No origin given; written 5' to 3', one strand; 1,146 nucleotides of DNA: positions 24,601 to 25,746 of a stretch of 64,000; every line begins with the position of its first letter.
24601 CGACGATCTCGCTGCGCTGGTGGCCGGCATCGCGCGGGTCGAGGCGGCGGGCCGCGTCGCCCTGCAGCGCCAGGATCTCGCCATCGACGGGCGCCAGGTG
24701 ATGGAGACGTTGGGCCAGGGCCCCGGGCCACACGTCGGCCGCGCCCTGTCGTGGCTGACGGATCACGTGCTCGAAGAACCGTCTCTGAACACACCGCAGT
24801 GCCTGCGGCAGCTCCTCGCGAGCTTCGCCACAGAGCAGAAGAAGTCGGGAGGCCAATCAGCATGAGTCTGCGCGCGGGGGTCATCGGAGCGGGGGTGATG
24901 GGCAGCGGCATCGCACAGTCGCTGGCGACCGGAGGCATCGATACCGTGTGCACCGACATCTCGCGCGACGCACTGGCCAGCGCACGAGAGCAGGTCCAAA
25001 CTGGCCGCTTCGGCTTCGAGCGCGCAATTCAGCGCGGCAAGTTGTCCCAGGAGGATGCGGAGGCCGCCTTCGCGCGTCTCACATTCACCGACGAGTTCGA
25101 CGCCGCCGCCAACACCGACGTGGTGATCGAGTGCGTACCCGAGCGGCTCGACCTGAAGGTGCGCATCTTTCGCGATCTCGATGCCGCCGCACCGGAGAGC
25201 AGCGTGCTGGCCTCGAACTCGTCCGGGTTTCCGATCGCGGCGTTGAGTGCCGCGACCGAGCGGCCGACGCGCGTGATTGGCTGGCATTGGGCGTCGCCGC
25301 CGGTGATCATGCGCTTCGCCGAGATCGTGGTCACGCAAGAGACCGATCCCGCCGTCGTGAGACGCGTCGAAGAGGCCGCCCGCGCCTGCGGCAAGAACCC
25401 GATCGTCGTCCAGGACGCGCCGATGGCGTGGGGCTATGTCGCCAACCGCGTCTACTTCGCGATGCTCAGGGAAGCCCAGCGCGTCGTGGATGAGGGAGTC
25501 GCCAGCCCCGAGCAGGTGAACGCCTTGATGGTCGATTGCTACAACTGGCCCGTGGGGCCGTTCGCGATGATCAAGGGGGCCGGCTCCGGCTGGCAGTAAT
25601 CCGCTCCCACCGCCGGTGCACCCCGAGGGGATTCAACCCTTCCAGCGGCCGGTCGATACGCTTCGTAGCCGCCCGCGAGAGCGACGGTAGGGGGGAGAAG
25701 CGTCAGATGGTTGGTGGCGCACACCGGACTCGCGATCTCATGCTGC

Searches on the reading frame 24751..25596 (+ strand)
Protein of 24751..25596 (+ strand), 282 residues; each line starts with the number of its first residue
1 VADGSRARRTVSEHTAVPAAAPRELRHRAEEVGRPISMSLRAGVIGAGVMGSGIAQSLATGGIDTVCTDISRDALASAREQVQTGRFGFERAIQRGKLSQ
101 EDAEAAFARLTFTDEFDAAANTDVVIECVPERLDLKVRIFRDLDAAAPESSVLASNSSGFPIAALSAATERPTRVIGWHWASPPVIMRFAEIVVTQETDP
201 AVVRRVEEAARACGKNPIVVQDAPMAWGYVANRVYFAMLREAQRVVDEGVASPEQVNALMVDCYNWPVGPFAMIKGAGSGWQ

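Call 10: search_protein_families(library=pfam, proteins=[window:24751-25596:+], max_evalue=0.001)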
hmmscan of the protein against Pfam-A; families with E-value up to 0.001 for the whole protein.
window:24751-25596:+ (282 aa): 3 families
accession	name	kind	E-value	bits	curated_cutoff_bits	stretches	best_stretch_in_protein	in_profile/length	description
PF02737.24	3HCDH_N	-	1.9e-54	184.7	22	1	42-222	2-179/180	3-hydroxyacyl-CoA dehydrogenase, NAD binding domain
PF00725.27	3HCDH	-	5e-12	46.6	22.1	1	228-278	1-51/97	3-hydroxyacyl-CoA dehydrogenase, C-terminal domain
PF03446.21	NAD_binding_2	-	1e-05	26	21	1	43-154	3-90/161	NAD binding domain of 6-phosphogluconate dehydrogenase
